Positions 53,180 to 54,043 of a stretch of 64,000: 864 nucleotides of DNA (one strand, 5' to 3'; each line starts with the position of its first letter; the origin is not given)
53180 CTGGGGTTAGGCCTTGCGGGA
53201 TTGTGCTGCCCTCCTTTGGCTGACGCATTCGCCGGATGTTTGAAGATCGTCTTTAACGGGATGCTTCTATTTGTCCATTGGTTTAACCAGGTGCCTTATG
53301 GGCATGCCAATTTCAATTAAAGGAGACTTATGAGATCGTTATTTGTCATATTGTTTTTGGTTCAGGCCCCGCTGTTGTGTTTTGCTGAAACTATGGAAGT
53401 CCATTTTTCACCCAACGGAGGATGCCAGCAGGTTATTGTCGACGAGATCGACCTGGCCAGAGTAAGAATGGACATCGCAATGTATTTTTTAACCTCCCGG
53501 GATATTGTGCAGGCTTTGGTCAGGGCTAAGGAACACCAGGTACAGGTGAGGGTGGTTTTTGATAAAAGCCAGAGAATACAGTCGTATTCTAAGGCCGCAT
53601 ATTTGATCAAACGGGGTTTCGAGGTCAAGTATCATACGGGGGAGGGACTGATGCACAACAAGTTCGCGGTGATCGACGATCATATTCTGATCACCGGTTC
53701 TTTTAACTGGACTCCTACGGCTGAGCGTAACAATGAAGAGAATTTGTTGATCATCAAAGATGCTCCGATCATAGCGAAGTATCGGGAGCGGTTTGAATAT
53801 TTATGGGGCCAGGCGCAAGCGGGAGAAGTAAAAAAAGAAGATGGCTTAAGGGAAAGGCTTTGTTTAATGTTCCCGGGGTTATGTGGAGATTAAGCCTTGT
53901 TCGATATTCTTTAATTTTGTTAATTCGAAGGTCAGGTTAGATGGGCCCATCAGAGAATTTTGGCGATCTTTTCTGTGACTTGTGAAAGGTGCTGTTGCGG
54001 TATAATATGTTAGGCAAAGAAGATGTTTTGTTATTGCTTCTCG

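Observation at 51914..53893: ComEC without its metallo-beta-lactamase domain, immediately followed by a secreted PLD/Nuc-type nuclease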

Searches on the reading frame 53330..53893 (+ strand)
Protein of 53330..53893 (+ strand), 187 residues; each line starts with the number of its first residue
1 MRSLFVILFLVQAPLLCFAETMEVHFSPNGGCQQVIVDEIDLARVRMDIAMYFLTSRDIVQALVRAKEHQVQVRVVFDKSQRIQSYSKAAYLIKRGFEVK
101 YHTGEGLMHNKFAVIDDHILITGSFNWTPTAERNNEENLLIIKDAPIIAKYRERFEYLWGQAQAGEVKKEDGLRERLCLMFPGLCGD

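Call 3: search_protein_families(library=pfam, proteins=[window:53330-53893:+], max_evalue=0.01)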
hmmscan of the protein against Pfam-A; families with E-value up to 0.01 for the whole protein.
window:53330-53893:+ (187 aa): 3 families
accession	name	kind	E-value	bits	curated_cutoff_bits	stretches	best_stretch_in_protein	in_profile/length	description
PF13091.12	PLDc_2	-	5.6e-32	110.8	27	1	36-159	1-132/132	PLD-like domain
PF07894.18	SACK1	-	1e-06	29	21.4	1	35-162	129-272/274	Scaffolding anchor of CK1 domain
PF00614.28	PLDc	-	2.5e-05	24.6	21.9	1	106-130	3-27/28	Phospholipase D Active site motif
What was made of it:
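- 53330..53893 (+): nuc: exported single-HKD PLD-superfamily endonuclease of the Nuc/NucT/Zucchini type (187 aa). PLDc_2 E=5.6e-32 (call 3).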

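Call 4: search_protein_families(library=ncbifam, proteins=[window:53330-53893:+], max_evalue=0.01)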
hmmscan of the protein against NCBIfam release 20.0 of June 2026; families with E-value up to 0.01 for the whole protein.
window:53330-53893:+ (187 aa): 8 families
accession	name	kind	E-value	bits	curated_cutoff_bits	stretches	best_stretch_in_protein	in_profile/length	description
NF010492.0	PRK13912.1-3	equivalog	4.5e-19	68.7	297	1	2-159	6-172/178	nuclease NucT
NF010490.0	PRK13912.1-1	equivalog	2e-15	57.2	211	1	3-156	3-153/159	nuclease NucT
NF010491.0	PRK13912.1-2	equivalog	1.9e-14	53.9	225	1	35-156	40-171/180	nuclease NucT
NF010493.0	PRK13912.1-4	equivalog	1.5e-12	47.8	351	1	31-160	27-166/171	nuclease NucT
NF038319.1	DISARM_DrmC_I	equivalog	2e-12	47.2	133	1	23-158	85-234/236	DISARM system phospholipase D-like protein DrmC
NF008427.0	PRK11263.1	equivalog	2.9e-07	29.9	281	1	39-171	215-351/409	cardiolipin synthase ClsB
TIGR04265.1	bac_cardiolipin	equivalog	7.2e-06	25.2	290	1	51-157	339-449/483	cardiolipin synthase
NF041068.1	DpdK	equivalog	6.1e-05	22.7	100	1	59-159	67-167/167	phospholipase D-like domain-containing protein DpdK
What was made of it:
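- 53330..53893 (+): NCBIfam NucT models are the best hits but fall below their cutoffs (call 4).
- On NucT orthologue (NCBIfam PRK13912 equivalogs): The best score is 68.7 bits against a cutoff of 297 (call 4).
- Closest known: Helicobacter pylori NucT. Different: The window protein scores below every NCBIfam NucT equivalog cutoff (68.7 vs 297 bits, call 4), so it is not an orthologue in that sense.
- Weak NCBIfam hits to ClsB and cardiolipin synthase (call 4).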

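Call 12: find_homologous_proteins(query=window:53330-53893:+)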
Query window:53330-53893:+ (187 aa): 493 proteins with E <= 0.001 among 553 candidates; the best 120 are listed.
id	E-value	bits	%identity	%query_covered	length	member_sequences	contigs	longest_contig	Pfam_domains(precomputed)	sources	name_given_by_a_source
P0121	3.6e-93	328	81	96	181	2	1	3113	PF07894.19,PF13091.13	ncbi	-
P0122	5.9e-90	318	76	98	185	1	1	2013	PF07894.19,PF13091.13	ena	-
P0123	8.5e-89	314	75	97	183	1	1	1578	PF07894.19,PF13091.13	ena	-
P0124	2.7e-81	289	68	100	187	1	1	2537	PF07894.19,PF13091.13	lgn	-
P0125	3.6e-64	234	55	91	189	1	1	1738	PF07894.19,PF13091.13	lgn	-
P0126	6.6e-63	230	59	90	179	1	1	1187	PF07894.19,PF13091.13,PF11495.15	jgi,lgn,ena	-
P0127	1.6e-62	228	60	92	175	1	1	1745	PF07894.19,PF13091.13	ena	-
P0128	1.8e-62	228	60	90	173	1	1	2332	PF07894.19,PF13091.13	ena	-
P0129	4.1e-62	227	53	99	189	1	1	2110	PF07894.19,PF13091.13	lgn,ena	-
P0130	6.7e-62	226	60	92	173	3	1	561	PF07894.19,PF13091.13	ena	-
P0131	1.6e-61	225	60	89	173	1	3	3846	PF07894.19,PF13091.13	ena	-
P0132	2.4e-61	224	63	82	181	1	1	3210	PF07894.19,PF13091.13,PF00614.29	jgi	jgi:phosphatidylserine/phosphatidylglycerophosphate/cardiolipin synthase-like enzyme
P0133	3.5e-61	224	64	80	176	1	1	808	PF07894.19,PF13091.13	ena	-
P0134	7.9e-61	223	62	84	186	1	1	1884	PF07894.19,PF13091.13,PF11495.15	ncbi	-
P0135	1.6e-60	222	59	88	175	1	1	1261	PF07894.19,PF13091.13,PF00614.29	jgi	jgi:phosphatidylserine/phosphatidylglycerophosphate/cardiolipin synthase-like enzyme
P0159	1.7e-57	212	57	87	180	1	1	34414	PF07894.19,PF13091.13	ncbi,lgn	-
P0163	4.8e-57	210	58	90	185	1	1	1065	PF07894.19,PF13091.13,PF00614.29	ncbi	-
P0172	1.4e-56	209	58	89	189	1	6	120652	PF07894.19,PF13091.13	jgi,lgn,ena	-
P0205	1.9e-55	205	55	83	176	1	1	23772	PF07894.19,PF13091.13,PF11495.15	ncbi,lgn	-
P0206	2.1e-55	205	51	99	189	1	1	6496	PF07894.19,PF13091.13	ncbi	-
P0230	1.5e-54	202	51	100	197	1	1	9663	PF07894.19,PF13091.13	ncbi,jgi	-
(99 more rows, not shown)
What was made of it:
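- JGI product names for homologues (call 12).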

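Call 21: find_related_loci(query=A2, collection=metagenome_contigs, flank=6000)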
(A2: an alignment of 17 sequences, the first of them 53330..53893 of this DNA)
Query A2 (187 aa) in metagenome_contigs; peptide patterns used: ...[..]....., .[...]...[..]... (x = any residue, [..] = any of these).
403 stretches matched a pattern; 282 encode a relative of the query (tblastn E <= 1e-3); the best 80 are kept; 80 distinct loci.
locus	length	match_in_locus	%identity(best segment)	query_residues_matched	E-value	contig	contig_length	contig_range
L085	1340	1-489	77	24-186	5e-92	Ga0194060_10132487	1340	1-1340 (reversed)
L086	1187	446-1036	55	1-186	5e-74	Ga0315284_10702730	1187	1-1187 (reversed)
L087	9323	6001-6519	59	7-175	1e-68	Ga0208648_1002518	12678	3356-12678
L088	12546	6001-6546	58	1-182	2e-66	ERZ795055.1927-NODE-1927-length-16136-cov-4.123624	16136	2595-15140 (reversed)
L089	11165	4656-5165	59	2-172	8e-66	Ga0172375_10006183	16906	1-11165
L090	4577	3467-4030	53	1-186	4e-65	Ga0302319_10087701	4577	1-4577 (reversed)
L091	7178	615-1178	53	1-186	4e-65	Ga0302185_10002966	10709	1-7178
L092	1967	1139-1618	59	6-168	5e-67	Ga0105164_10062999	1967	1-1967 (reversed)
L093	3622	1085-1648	53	1-186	4e-65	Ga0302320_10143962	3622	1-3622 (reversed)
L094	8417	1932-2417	59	4-167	1e-64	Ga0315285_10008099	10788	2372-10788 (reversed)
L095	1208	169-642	62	4-163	4e-68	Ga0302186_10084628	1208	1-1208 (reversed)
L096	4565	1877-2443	52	1-187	3e-64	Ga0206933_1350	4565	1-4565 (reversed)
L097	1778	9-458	63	16-166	3e-66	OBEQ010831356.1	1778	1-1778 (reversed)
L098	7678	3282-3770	60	3-168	8e-64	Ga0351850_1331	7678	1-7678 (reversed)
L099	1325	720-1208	58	1-163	2e-67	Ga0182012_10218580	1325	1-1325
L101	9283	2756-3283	55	4-175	2e-63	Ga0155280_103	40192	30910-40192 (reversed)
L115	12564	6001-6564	51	1-186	1e-61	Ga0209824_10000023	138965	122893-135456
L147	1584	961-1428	56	4-159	2e-59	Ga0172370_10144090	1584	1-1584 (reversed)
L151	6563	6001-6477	54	1-159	4e-57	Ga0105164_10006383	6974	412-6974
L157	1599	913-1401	51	5-168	1e-56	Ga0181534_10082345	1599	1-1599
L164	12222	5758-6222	54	5-159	9e-53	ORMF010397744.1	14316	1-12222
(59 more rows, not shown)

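Call 26: find_encoding_contigs(protein=P0121, flank=6000, max_places=3)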
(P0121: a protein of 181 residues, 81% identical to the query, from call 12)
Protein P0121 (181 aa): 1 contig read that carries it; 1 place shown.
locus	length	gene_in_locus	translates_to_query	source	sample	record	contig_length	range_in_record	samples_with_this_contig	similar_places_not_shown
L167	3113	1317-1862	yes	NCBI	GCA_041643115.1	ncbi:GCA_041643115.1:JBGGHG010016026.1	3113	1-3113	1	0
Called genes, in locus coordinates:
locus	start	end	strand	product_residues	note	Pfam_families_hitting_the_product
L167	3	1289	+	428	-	?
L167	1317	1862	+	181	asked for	PF07894:SACK1 (weak), PF13091:PLDc_2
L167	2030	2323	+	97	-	PF04365:BrnT_toxin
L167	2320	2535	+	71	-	PF12441:CopG_antitoxin (weak), PF14384:BrnA_antitoxin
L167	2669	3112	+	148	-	?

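Call 27: find_encoding_contigs(protein=P0122, flank=6000, max_places=3)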
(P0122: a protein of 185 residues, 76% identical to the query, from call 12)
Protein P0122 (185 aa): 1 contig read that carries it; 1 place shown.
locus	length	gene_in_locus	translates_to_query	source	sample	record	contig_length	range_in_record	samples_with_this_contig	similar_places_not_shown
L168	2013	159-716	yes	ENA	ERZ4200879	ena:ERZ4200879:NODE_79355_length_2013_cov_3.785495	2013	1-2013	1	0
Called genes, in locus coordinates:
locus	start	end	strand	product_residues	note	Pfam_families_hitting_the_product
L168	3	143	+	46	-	?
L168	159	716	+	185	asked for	PF07894:SACK1 (faint), PF13091:PLDc_2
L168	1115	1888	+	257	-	PF03814:KdpA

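Call 28: search_solved_structures(query=A2, max_evalue=0.001, show_alignments=2)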
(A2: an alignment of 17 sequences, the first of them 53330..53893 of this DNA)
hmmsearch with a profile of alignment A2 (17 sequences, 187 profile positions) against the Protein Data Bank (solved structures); distinct sequences matched with E-value up to 0.001: 11.
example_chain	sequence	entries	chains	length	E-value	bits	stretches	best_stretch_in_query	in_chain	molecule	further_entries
9lkx_K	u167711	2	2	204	2.4e-27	98.8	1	39-162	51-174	Mitochondrial cardiolipin hydrolase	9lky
4ggj_A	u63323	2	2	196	1.5e-26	96.1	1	40-161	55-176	Mitochondrial cardiolipin hydrolase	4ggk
1byr_A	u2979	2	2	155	2e-25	92.5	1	21-164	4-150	PROTEIN (ENDONUCLEASE)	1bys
4h4a_A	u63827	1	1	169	4.5e-21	78.3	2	35-117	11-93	Mitochondrial cardiolipin hydrolase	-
4gel_A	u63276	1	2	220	5.1e-21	78.1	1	27-117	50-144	Mitochondrial cardiolipin hydrolase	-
4gen_A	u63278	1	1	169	9.1e-21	77.3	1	35-117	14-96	Mitochondrial cardiolipin hydrolase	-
4gem_A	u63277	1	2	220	6e-20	74.6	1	27-117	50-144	Mitochondrial cardiolipin hydrolase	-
6ehi_A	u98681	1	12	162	5e-19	71.6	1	34-156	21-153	Nuclease NucT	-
7e0m_A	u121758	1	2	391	2.1e-08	37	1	41-161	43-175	Phospholipase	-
5lzk_A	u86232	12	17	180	7e-08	35.3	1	33-163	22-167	Protein FAM83B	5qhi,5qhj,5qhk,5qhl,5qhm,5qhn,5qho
30ie_B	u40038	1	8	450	0.00032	23.4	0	41-160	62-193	Virion nicking-joining enzyme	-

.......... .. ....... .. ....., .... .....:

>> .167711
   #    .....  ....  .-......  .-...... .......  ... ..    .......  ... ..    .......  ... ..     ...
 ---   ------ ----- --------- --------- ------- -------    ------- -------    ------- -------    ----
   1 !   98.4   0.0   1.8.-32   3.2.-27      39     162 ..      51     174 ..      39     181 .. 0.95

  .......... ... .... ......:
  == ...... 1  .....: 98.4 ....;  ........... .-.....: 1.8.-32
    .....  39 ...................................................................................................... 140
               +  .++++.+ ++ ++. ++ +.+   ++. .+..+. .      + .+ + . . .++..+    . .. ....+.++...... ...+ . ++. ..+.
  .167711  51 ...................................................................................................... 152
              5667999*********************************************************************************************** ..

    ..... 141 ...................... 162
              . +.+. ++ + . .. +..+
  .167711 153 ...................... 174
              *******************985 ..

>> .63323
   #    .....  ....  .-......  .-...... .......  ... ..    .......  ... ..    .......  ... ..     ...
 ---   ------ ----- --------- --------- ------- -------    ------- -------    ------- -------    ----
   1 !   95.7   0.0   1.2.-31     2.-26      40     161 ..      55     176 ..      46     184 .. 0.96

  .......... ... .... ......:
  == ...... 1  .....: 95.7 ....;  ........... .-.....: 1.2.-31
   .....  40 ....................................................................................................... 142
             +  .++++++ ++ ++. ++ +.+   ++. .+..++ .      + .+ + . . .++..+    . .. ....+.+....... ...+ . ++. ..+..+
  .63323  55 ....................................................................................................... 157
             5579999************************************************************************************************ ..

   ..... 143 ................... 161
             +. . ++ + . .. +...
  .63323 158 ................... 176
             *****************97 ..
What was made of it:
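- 53330..53893 (+): Profile against PDB: MitoPLD/Zucchini 2e-27, Nuc 1BYR 2e-25, NucT 6EHI 5e-19 (call 28).
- On Nuc/NucT/Zucchini subfamily of PLD-superfamily endonucleases: The profile search of PDB sequences agrees (call 28).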

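Call 30: list_cluster_members(proteins=[P0121, P0134, P0159, P0163, P0205, P0206, P0230, P0001, P0004, P0022])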
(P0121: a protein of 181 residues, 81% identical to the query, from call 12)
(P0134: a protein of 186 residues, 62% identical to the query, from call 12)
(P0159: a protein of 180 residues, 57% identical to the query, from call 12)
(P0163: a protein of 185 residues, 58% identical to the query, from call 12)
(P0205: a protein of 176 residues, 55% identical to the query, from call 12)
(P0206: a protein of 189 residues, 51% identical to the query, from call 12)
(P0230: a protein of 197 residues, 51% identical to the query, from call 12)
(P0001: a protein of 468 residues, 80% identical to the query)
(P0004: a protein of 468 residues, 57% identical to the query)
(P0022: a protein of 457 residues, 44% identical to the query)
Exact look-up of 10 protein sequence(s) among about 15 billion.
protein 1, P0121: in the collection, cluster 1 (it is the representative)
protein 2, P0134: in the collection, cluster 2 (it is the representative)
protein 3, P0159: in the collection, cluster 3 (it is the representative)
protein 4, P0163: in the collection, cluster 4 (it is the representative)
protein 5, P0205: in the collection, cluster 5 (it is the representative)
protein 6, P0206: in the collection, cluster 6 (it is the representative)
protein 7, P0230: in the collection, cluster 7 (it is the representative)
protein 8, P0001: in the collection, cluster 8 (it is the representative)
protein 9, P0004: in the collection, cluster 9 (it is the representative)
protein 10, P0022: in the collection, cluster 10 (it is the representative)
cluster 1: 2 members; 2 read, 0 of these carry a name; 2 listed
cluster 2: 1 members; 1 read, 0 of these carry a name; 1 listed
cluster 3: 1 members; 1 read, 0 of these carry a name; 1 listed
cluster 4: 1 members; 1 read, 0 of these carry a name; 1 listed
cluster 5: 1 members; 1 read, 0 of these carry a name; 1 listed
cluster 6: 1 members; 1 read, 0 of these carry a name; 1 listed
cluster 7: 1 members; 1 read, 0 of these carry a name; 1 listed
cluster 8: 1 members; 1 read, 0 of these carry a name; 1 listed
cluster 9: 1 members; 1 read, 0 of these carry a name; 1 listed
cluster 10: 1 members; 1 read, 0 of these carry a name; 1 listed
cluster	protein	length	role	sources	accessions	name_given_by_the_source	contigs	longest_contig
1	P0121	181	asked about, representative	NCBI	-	-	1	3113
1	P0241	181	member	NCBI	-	-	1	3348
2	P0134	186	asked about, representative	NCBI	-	-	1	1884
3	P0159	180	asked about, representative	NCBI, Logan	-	-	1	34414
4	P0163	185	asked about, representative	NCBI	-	-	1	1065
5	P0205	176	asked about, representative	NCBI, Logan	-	-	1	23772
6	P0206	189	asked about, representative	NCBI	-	-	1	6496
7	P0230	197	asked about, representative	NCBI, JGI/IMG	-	-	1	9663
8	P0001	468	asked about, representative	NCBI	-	-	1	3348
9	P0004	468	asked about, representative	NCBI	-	-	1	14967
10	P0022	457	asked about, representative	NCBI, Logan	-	-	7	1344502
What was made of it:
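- Tried and rejected: The cluster look-up returned no organism names (call 30).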

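Call 33: search_protein_families(library=pfam, alignment_id=A3, max_evalue=0.001)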
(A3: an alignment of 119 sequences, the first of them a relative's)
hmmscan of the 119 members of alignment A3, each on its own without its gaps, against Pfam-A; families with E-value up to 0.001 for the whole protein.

A. member 1, L085:833-1327:+ (164 aa): 0 families

B. families by the number of members that match (of 119 scanned): 40 families (the first 25 are shown)
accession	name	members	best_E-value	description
PF13487.12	HD_5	28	4.3e-42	HD domain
PF01966.28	HD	28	2.1e-23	HD domain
PF13185.12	GAF_2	28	4.7e-14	GAF domain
PF13492.12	GAF_3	28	1.1e-13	GAF domain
PF01590.32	GAF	28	7.1e-11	GAF domain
PF00515.34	TPR_1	16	2e-17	Tetratricopeptide repeat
PF07719.23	TPR_2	16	6e-14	Tetratricopeptide repeat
PF13424.12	TPR_12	16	1.1e-07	Tetratricopeptide repeat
PF13174.12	TPR_6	14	2.3e-10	Tetratricopeptide repeat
PF14559.12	TPR_19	13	5e-07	Tetratricopeptide repeat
PF13428.12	TPR_14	12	1.6e-05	Tetratricopeptide repeat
PF07963.17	N_methyl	11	4.5e-10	Prokaryotic N-terminal methylation motif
PF13432.12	TPR_16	11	4.6e-07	Tetratricopeptide repeat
PF02805.21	Ada_Zn_binding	5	2.7e-13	Metal binding domain of Ada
PF13181.12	TPR_8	4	1.4e-07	Tetratricopeptide repeat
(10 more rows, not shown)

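Call 38: search_protein_families(library=pfam, proteins=[L086:84-449:+, L088:5322-5936:+, L088:6772-8097:+, L089:4132-4629:+, L101:2010-2702:+, L115:5498-6004:+, L147:578-952:+, L151:5277-5987:+, L157:491-877:+, L164:4382-5707:+], max_evalue=0.01)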
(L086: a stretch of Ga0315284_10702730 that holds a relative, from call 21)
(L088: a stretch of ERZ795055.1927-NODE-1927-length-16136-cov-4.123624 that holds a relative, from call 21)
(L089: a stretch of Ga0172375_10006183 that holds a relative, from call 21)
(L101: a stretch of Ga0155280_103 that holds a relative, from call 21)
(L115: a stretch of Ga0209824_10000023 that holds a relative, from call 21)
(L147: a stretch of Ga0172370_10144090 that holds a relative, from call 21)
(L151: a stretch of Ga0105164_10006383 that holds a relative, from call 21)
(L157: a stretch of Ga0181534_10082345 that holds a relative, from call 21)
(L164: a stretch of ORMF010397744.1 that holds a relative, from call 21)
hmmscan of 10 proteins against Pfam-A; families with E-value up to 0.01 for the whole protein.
L086:84-449:+ (121 aa): 3 families
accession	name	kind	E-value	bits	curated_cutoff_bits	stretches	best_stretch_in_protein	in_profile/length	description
PF13240.11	Zn_Ribbon_1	-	0.00099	19.3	25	1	87-105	1-19/23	zinc-ribbon domain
PF12773.13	DZR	-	0.0096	16.5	27.3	0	86-105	25-44/45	Double zinc ribbon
PF18912.6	DZR_2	-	0.0096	16.2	27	0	84-110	6-32/56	Double zinc ribbon domain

L088:5322-5936:+ (204 aa): 1 family
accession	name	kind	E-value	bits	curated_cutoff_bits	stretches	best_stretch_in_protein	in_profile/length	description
PF18933.6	PsbP_2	-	0.0034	17.9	27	0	33-158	51-158/184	PsbP-like protein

L088:6772-8097:+ (441 aa): 1 family
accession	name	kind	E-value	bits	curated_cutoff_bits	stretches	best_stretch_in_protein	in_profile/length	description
PF09925.14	DUF2157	-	3.3e-36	124.6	32.4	1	20-162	2-144/146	Predicted membrane protein (DUF2157)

L089:4132-4629:+ (165 aa): 1 family
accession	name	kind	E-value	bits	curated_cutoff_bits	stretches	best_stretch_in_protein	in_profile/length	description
PF03273.18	Baculo_gp64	-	0.0089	15.2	27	0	29-117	388-474/534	Baculovirus gp64 envelope glycoprotein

L101:2010-2702:+ (230 aa): 0 families

L115:5498-6004:+ (168 aa): 0 families

L147:578-952:+ (124 aa): 3 families
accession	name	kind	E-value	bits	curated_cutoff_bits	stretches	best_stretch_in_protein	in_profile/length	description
PF13242.12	Hydrolase_like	-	7.5e-18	64.7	22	1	45-117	2-74/75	HAD-hyrolase-like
PF13419.12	HAD_2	-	1.6e-06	28.8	23.8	1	45-89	133-177/178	Haloacid dehalogenase-like hydrolase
PF00702.32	Hydrolase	-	9.2e-06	26.6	26.4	1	45-83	152-190/191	haloacid dehalogenase-like hydrolase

L151:5277-5987:+ (236 aa): 1 family
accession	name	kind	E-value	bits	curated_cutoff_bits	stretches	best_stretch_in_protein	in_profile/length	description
PF04355.18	BamE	-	0.00041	20.5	23.2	1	170-204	9-41/71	Outer membrane protein assembly factor BamE domain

L157:491-877:+ (128 aa): 2 families
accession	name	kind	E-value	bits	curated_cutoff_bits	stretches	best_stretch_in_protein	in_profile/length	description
PF02805.21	Ada_Zn_binding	-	2.7e-13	50.1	23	2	24-70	18-63/65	Metal binding domain of Ada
PF22950.1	DUF7026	-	0.00044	20.3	28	0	82-105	6-29/50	Domain of unknown function (DUF7026)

L164:4382-5707:+ (441 aa): 2 families
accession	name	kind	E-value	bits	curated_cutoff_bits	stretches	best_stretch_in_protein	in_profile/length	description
PF00817.25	IMS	-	5.4e-45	153.4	23.2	1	19-164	1-148/148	impB/mucB/samB family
PF11799.13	IMS_C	-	8.8e-14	52.3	20.7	1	254-362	3-109/109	impB/mucB/samB family C-terminal domain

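Call 57: predict_structure(alignment_id=A2)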
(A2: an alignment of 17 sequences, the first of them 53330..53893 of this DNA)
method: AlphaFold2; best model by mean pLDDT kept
length: 187 residues; sequences in the alignment: 17
mean_pLDDT: 84.2   pTM: 0.75
mean pLDDT of the five models: 84.2, 82.3, 81.4, 80.2, 60.8
residues with pLDDT >= 90: 87; 70-90: 70; 50-70: 26; < 50: 4
segments of 3 or more residues with pLDDT < 50: 169-171
pLDDT, mean of each block of 10 residues (from residue 1): 85 64 77 92 97 91 98 93 82 93 75 96 85 78 94 94 69 64 68
secondary structure, 60 per line:
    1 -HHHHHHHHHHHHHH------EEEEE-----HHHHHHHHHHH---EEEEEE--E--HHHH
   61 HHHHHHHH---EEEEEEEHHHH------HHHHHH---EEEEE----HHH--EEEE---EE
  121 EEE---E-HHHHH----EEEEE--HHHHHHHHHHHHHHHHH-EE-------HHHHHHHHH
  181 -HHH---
elements in order: H2-15 E22-26 H32-42 E46-51 H57-68 E72-78 H79-82 H89-94 E98-102 E112-115 E119-123 H129-133 E138-142 H145-161 H172-180
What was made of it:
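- On Nuc/NucT/Zucchini subfamily of PLD-superfamily endonucleases: The AF2 model has pLDDT 84 (call 57).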

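Call 59: search_protein_families(library=padloc, proteins=[window:53330-53893:+], max_evalue=0.001)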
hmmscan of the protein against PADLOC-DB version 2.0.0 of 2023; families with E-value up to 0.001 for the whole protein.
window:53330-53893:+ (187 aa): 15 families
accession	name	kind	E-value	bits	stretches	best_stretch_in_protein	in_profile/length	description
PDLC02614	DrmC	-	6.1e-10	37.1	1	33-147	23-140/153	DrmC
PDLC03924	MkoC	-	1.2e-09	34.9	1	51-145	1017-1119/1136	-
PDLC02588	DrmC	-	1.1e-08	33.1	1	28-159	101-244/256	DrmC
PDLC02585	DrmC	-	1.1e-07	29.7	1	32-159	106-245/253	DrmC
PDLC02606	DrmC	-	3.1e-07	28.3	1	26-150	29-165/182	DrmC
PDLC02612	DrmC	-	1.3e-06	26.1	1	35-161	96-227/235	DrmC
PDLC02609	DrmC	-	4.2e-06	24.9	1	39-147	104-221/241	DrmC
PDLC02597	DrmC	-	1.2e-05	23.3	1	32-152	97-228/242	DrmC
PDLC02901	DpdK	-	1.3e-05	23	1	60-162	71-172/173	DpdK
PDLC02707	PbeA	-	1.8e-05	21.5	1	102-163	131-201/672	PbeA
PDLC03922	MkoB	-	2e-05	22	1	58-147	507-591/610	-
PDLC02589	DrmC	-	0.0001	19.6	0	105-163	201-258/264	DrmC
PDLC02608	DrmC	-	0.00012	19.9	1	34-159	20-152/162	DrmC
PDLC02607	DrmC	-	0.00023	18.5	0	91-161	184-256/265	DrmC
PDLC02587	DrmC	-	0.0003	17.9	1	105-159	202-256/267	DrmC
